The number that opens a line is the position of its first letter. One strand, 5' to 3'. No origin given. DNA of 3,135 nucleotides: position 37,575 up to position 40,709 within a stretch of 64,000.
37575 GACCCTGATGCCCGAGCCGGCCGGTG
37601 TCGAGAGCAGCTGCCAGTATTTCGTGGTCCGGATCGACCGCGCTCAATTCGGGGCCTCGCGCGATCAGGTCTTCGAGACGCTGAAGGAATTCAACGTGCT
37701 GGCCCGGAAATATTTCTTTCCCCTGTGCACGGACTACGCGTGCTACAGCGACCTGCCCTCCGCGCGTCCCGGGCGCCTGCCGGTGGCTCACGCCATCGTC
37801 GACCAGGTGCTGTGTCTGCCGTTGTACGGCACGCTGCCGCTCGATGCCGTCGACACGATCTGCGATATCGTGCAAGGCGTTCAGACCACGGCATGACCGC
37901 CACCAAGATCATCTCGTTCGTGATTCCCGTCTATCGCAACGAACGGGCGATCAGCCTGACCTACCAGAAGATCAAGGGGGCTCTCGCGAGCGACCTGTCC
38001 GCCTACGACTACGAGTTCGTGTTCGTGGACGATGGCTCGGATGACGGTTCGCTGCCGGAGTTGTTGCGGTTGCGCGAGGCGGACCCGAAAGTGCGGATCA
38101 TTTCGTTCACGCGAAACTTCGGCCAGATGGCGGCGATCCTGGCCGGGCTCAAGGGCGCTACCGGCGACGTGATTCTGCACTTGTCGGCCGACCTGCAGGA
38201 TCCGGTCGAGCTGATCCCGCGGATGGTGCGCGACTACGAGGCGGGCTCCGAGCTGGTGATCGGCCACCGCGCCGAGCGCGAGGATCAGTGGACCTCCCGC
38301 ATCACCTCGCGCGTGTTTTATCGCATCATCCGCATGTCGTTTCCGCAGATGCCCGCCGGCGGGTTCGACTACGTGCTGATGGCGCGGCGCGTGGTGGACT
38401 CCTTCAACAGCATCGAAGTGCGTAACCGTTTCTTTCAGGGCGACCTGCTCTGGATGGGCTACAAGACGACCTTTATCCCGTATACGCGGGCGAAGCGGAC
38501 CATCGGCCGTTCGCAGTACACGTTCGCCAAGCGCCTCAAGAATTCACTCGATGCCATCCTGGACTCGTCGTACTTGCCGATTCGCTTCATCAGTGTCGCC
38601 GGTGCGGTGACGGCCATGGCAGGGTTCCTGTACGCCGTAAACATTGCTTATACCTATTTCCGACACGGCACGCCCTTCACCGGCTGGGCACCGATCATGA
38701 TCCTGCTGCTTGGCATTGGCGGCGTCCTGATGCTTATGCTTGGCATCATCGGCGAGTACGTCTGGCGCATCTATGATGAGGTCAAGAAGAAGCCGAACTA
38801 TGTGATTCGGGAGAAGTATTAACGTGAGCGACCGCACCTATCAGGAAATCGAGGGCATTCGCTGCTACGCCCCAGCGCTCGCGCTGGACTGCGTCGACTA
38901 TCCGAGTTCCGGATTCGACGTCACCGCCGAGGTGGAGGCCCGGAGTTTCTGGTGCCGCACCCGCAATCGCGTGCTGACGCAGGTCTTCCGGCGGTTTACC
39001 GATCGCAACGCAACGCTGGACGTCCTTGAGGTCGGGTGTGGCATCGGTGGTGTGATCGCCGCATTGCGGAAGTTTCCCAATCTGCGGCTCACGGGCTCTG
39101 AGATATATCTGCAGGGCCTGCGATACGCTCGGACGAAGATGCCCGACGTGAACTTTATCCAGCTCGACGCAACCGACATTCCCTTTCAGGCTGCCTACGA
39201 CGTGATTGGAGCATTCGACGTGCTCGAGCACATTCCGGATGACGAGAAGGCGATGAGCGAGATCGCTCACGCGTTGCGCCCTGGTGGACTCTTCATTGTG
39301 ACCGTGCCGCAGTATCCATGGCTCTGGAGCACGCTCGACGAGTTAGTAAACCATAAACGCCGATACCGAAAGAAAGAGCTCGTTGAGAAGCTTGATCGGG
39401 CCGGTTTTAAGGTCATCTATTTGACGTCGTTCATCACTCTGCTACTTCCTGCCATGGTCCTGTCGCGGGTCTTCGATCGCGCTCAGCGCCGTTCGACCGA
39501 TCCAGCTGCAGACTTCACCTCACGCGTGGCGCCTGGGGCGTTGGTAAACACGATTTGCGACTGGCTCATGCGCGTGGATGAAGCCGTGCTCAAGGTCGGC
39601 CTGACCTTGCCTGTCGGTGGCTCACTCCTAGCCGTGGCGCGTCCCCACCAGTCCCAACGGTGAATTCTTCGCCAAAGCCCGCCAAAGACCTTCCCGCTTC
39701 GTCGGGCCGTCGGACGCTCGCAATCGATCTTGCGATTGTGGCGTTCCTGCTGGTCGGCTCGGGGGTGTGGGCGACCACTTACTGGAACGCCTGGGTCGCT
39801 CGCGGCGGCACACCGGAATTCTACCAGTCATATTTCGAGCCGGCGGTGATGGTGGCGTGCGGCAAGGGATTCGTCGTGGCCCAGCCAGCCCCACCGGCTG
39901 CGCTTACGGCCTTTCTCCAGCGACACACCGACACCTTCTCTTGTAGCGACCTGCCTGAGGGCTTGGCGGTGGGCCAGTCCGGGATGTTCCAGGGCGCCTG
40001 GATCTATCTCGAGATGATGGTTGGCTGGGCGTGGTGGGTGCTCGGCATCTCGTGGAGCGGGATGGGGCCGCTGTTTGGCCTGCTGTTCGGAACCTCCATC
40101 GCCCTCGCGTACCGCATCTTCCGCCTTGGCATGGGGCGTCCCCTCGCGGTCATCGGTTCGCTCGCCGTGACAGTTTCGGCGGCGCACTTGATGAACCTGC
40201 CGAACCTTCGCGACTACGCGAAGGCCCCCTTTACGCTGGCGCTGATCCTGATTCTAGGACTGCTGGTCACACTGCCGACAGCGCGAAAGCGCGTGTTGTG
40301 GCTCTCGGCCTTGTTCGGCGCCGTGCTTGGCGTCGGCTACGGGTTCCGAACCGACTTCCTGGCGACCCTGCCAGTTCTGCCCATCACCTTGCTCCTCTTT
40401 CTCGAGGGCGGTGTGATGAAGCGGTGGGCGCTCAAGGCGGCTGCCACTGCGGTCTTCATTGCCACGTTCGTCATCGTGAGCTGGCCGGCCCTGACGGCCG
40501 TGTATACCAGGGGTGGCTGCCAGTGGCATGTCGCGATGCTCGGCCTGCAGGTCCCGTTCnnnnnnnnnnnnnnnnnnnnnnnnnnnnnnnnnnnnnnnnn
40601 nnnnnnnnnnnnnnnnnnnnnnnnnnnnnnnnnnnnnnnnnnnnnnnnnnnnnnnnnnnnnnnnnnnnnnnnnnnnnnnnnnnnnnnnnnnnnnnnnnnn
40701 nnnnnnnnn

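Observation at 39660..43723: Tandem pair (P1, P2) of a four-member family of large polytopic membrane proteins that I cannot assign to a known family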

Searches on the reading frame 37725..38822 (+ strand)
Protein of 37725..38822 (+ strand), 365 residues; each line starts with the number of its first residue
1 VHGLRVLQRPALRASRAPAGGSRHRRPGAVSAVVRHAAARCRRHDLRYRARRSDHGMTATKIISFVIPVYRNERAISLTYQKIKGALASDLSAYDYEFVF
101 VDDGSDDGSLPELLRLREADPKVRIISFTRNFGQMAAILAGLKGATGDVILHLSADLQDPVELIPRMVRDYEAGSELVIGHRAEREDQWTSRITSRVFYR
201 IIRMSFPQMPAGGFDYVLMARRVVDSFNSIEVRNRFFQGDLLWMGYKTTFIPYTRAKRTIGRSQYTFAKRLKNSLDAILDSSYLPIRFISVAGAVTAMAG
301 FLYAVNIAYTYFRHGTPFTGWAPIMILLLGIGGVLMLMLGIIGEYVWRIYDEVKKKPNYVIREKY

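Call 10: search_protein_families(library=pfam, proteins=[window:37725-38822:+], max_evalue=0.01)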
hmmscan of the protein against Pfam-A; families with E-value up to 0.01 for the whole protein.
window:37725-38822:+ (365 aa): 1 family
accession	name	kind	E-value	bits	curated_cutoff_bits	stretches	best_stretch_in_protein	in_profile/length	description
PF00535.33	Glycos_transf_2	-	4.5e-23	82.5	23.3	1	64-197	1-130/168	Glycosyl transferase family 2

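Call 74: search_protein_families(library=ncbifam, proteins=[window:37893-38822:+], max_evalue=0.01)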
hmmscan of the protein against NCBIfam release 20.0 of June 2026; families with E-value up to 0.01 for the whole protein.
window:37893-38822:+ (309 aa): 12 families
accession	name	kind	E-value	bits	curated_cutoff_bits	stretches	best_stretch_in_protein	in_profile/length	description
NF047588.1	GlcsyltransPgfSStrep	equivalog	8.3e-66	222.3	500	1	7-307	3-304/308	glycosyltransferase PgfS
NF007986.1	PRK10714.1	equivalog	3.2e-45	154.5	529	1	4-306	5-309/316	undecaprenyl-phosphate 4-deoxy-4-formamido-L-arabinose transferase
TIGR03937.1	PgaC_IcaA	equivalog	5.7e-09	35.4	422.3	1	4-100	44-135/407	poly-beta-1,6-N-acetyl-D-glucosamine synthase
NF041875.1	EPS_EpsD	equivalog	1.3e-08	34.7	370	1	8-123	2-112/325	exopolysaccharide biosynthesis glycosyltransferase EpsD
TIGR03965.1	mycofact_glyco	equivalog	2.3e-06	26.8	280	1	7-101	76-165/467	mycofactocin biosynthesis glycosyltransferase MftF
NF007482.0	PRK10073.1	equivalog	3.9e-06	26.1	423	1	2-100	3-95/334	glycosyltransferase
NF047683.1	TeichurnBiosyTuaG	equivalog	6.3e-06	26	400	1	4-100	5-96/252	teichuronic acid biosynthesis protein TuaG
TIGR04242.1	nodulat_NodC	equivalog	2.6e-05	23.4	550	1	9-137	52-181/395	chitooligosaccharide synthase NodC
TIGR04182.1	glyco_TIGR04182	equivalog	3.2e-05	23.5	325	1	228-297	222-289/293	S-layer glycoprotein N-glycosyltransferase AglJ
TIGR04283.1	glyco_like_mftF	equivalog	0.00031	20.4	182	1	7-156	1-137/221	TIGR04283 family arsenosugar biosynthesis glycosyltransferase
TIGR04009.1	wcaE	equivalog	0.00055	19.3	369.2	1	6-99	2-91/248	colanic acid biosynthesis glycosyltransferase WcaE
TIGR03111.1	glyc2_xrt_Gpos1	hypoth_equivalog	0.00095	18.1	363.95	1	7-121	51-162/439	TIGR03111 family XrtG-associated glycosyltransferase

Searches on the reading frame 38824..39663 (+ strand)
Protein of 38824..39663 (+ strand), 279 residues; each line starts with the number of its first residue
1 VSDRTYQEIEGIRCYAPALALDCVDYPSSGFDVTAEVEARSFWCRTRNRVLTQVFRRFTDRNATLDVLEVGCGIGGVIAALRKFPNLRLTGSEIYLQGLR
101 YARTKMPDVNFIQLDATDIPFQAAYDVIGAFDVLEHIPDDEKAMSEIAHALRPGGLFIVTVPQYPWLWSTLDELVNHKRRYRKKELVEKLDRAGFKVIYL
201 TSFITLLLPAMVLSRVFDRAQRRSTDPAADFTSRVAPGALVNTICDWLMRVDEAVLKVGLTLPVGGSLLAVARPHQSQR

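Call 10: search_protein_families(library=pfam, proteins=[window:38824-39663:+], max_evalue=0.01)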
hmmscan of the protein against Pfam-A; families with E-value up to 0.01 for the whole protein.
window:38824-39663:+ (279 aa): 9 families
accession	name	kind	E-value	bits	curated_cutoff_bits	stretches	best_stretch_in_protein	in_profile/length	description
PF13489.12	Methyltransf_23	-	1.5e-17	64.3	27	1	47-199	5-163/164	Methyltransferase domain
PF08241.18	Methyltransf_11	-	3.4e-17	63.3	21.2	1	68-159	1-95/95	Methyltransferase domain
PF13649.12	Methyltransf_25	-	3.8e-16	60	27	1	67-155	1-97/97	Methyltransferase domain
PF08242.18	Methyltransf_12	-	5.7e-14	53.1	30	1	68-157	1-98/98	Methyltransferase domain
PF13847.12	Methyltransf_31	-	6.6e-13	49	27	1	65-175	5-119/145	Methyltransferase domain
PF05401.17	NodS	-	7.2e-05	23.2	24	1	51-160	31-145/201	Nodulation protein S (NodS)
PF03291.22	mRNA_G-N7_MeTrfase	-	0.0012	18.5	26.6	0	141-168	162-189/315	mRNA (guanine-N(7))-methyltransferase domain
PF01209.24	Ubie_methyltran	-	0.005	16.6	20.1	0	66-159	50-151/233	ubiE/COQ5 methyltransferase family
PF02390.23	Methyltransf_4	-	0.0073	16.2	24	0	66-110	4-49/173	Putative methyltransferase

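Call 79: search_protein_families(library=ncbifam, proteins=[window:38824-39663:+], max_evalue=0.00001)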
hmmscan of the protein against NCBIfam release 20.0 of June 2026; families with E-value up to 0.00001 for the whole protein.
window:38824-39663:+ (279 aa): 12 families
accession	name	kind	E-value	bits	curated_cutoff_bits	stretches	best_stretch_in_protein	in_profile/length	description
NF045667.1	MTase_DVU1556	equivalog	1.1e-12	47.9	155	1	51-202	10-167/213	DVU_1556 family methyltransferase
TIGR02072.1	BioC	equivalog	1.4e-10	41.4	184.95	1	59-184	31-160/244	malonyl-ACP O-methyltransferase BioC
NF002463.0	PRK01683.1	equivalog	2.7e-10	40.3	297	1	62-163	30-132/258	trans-aconitate 2-methyltransferase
NF045825.1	FAmtase_mtf2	equivalog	3e-10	39.7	400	1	64-160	59-159/248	fatty-acid O-methyltransferase Mtf2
NF045823.1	PthPhpthDimycoMt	equivalog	5e-09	35.7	300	1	64-158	67-165/256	phthiotriol/phenolphthiotriol dimycocerosates methyltransferase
TIGR01983.1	UbiG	equivalog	1.3e-08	34.5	102.95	1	60-160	46-153/228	bifunctional 2-polyprenyl-6-hydroxyphenol methylase/3-demethylubiquinol 3-O-methyltransferase UbiG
NF010703.0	PRK14103.1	equivalog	1.8e-07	30.9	320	1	45-163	12-128/256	trans-aconitate 2-methyltransferase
TIGR01934.1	MenG_MenH_UbiE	subfamily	3.7e-07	29.7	158.35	1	60-159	36-141/223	ubiquinone/menaquinone biosynthesis methyltransferase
TIGR04345.1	ovoA_Cterm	equivalog_domain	1.1e-06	28.4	170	0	105-167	114-176/242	putative 4-mercaptohistidine N1-methyltransferase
NF041537.1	ArsM_AhpD_UU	exception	3.4e-06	26.1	510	1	66-159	79-180/345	arsenite methyltransferase/AhpD domain selenoprotein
NF041536.1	ArsM_DUF2284_UU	exception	4.1e-06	25.4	575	1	66-160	79-181/459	arsenite methyltransferase/DUF2284 domain selenoprotein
NF043040.1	corrin_prot_MT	hypoth_equivalog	5.3e-06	26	180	0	63-160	41-148/216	corrinoid protein-associated methyltransferase CpaM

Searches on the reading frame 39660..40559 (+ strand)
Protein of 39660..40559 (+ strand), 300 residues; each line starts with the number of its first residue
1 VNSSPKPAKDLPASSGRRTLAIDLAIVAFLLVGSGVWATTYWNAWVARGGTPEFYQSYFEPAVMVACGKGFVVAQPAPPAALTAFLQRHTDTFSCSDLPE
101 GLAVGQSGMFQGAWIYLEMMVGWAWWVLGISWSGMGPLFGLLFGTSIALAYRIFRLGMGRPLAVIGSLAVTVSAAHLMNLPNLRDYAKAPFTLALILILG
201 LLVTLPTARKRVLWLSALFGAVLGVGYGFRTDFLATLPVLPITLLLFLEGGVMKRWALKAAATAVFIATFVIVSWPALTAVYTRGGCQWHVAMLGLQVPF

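Call 69: predict_structure(alignment_id=A5)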
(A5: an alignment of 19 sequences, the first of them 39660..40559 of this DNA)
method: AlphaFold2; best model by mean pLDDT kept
length: 300 residues; sequences in the alignment: 19
mean_pLDDT: 84.1   pTM: 0.79
mean pLDDT of the five models: 84.1, 81.6, 80.1, 77.4, 75.8
residues with pLDDT >= 90: 143; 70-90: 104; 50-70: 46; < 50: 7
segments of 3 or more residues with pLDDT < 50: 10-12, 297-300
pLDDT, mean of each block of 10 residues (from residue 1): 57 67 96 94 86 71 92 85 88 92 78 78 93 89 94 94 94 80 79 94 94 97 78 80 94 93 96 79 58 53
secondary structure, 60 per line:
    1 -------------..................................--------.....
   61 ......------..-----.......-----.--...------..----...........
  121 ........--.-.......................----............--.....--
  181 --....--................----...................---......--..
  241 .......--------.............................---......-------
elements in order: H14-47 H56-66 H80-86 H110-128 H133-155 H160-171 H174-178 H183-186 H189-204 H209-227 H231-236 H239-247 H256-284 H288-293

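Call 71: fold_search(model_id=the predicted structure, library=pdb)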
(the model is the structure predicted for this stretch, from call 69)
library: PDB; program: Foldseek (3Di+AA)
matches with E <= 10: 226; with E <= 0.001: 0
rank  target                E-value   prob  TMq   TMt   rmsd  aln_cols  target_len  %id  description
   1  6s7o_A                3.3e-02  1.00  0.52  0.27  11.2       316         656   12  Cryo-EM structure of human oligosaccharyltransferase complex OST-A (released 2019-12-18)
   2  8agb_A                4.3e-02  1.00  0.51  0.27   7.8       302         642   12  Structure of yeast oligosaccharylransferase complex with lipid-linked oligosaccharide bound (released 2022-12-07)
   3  8age_A                5.0e-02  1.00  0.48  0.25  12.1       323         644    9  Structure of yeast oligosaccharylransferase complex with acceptor peptide bound (released 2022-12-07)
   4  8b6l_I                5.0e-02  1.00  0.49  0.25  13.1       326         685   10  Subtomogram average of the human Sec61-TRAP-OSTA-translocon (released 2022-12-07)
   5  8pn9_A                7.3e-02  1.00  0.48  0.25  12.1       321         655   10  Structure of human oligosaccharyltransferase OST-A complex bound to NGI-1 (released 2024-05-08)
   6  7oci_F                8.7e-02  1.00  0.48  0.26   8.3       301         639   12  Cryo-EM structure of yeast Ost6p containing oligosaccharyltransferase complex (released 2022-02-16)
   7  3rce_A                9.1e-02  1.00  0.54  0.26   9.8       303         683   13  Bacterial oligosaccharyltransferase PglB (released 2011-06-15)
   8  6c26_A                1.0e-01  0.99  0.47  0.25   8.5       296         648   14  The Cryo-EM structure of a eukaryotic oligosaccharyl transferase complex (released 2018-01-31)
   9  8agc_A                1.2e-01  1.00  0.51  0.25   7.8       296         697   13  Structure of yeast oligosaccharylransferase complex with lipid-linked oligosaccharide and non-acceptor peptide bound (released 2022-12-07)
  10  5ogl_A                2.6e-01  0.96  0.45  0.21   9.6       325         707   11  Structure of bacterial oligosaccharyltransferase PglB in complex with an acceptor peptide and an lipid-linked oligosac (released 2017-10-25)
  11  9s6r_A                3.2e-01  0.99  0.51  0.41   7.9       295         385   14  Ternary cryo-EM structure of yeast ALG3 with Dol25-PP-GlcNAc2Man5, Dol25-P-Man, and Fab (released 2026-03-18)
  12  6gxc_A                3.5e-01  0.93  0.44  0.21   9.8       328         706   11  Bacterial oligosaccharyltransferase PglB in complex with an inhibitory peptide and a reactive lipid-linked oligosaccha (released 2018-11-14)
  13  8if8_B                4.2e-01  0.92  0.45  0.25  12.0       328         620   15  Arabinosyltransferase AftA (released 2023-05-31)
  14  6to7_B                4.2e-01  0.20  0.20  0.19  21.0       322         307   14  Crystal structure of the Orexin-1 receptor in complex with suvorexant at 2.29 A resolution (released 2020-01-01)
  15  6ezn_F                5.7e-01  0.93  0.49  0.26   8.2       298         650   12  Cryo-EM structure of the yeast oligosaccharyltransferase (OST) complex (released 2018-01-17)
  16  5f15                  6.0e-01  0.98  0.51  0.31   7.2       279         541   11  Crystal Structure of ArnT from Cupriavidus metallidurans bound to Undecaprenyl phosphate (released 2016-02-17)
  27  8if8_C                1.4e+00  0.69  0.46  0.26  14.4       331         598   15  Arabinosyltransferase AftA (released 2023-05-31)
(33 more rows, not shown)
